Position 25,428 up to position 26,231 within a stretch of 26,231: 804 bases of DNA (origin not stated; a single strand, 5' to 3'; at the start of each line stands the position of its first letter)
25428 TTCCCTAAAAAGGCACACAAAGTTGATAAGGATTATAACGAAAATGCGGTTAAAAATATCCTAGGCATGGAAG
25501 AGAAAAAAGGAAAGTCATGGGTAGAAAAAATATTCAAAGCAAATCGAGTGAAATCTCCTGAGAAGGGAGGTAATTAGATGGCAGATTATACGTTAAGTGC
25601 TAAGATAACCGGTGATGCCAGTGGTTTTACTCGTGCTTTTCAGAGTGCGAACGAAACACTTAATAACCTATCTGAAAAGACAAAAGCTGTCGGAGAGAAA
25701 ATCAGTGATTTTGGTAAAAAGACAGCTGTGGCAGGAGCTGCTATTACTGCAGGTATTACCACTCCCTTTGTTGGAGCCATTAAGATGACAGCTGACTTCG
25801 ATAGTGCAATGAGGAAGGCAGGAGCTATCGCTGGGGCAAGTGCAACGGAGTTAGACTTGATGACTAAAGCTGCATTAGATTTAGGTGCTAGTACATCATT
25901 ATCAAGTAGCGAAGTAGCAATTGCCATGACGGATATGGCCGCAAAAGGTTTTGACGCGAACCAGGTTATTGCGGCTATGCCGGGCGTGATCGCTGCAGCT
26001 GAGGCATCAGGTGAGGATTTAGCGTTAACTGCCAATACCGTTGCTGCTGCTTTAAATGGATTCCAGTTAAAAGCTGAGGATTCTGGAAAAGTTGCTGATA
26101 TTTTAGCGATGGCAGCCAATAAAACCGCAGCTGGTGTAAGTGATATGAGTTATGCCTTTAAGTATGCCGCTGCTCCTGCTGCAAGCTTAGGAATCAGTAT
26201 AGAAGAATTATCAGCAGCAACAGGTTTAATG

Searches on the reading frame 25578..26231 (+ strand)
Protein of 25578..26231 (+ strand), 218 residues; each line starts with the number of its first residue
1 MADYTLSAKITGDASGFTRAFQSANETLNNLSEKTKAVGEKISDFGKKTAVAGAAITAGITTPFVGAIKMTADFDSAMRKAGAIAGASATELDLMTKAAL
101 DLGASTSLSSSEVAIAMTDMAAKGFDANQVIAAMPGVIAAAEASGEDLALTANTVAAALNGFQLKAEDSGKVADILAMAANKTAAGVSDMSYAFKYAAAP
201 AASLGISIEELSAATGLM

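Call 27: search_protein_families(library=phrogs, proteins=[window:25578-26231:+], max_evalue=0.00001)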
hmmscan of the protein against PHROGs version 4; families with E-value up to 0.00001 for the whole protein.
window:25578-26231:+ (218 aa): 21 families
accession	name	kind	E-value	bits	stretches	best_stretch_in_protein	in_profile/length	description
phrog_1533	-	tail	1e-60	206.6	1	14-218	198-400/1688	tail length tape measure protein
phrog_4704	-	tail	8.4e-51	174.4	1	18-218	162-366/625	tail length tape measure protein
phrog_1272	-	tail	5.5e-39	134.7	1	22-218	192-410/1606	tail length tape measure protein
phrog_5493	-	tail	5.9e-39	135.1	1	4-218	3-217/1102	tail length tape measure protein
phrog_1293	-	tail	9.4e-39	134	1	20-218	134-343/1424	tail length tape measure protein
phrog_9696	-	tail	1.7e-38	133.1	1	9-217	27-227/1415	tail length tape measure protein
phrog_167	-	tail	1.5e-37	130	1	11-218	224-432/1555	tail length tape measure protein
phrog_5218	-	unknown function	1.3e-32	114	1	17-218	178-378/1599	-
phrog_28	-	tail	2.6e-30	106.8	1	16-218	231-431/1228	tail length tape measure protein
phrog_991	-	tail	8.5e-29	100.8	1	8-218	223-447/1966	tail length tape measure protein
phrog_19074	-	unknown function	1e-27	97.5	1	46-218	131-302/1384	-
phrog_38390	-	tail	9.5e-24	84.5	1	1-215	1-204/1029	tail length tape measure protein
phrog_16692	-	unknown function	3.4e-23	83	1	40-218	146-330/1107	-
phrog_28420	-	tail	3.2e-22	79.4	1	48-214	34-201/906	tail length tape measure protein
phrog_14441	-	tail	3.5e-19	70.5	1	18-216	32-223/241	tail length tape measure protein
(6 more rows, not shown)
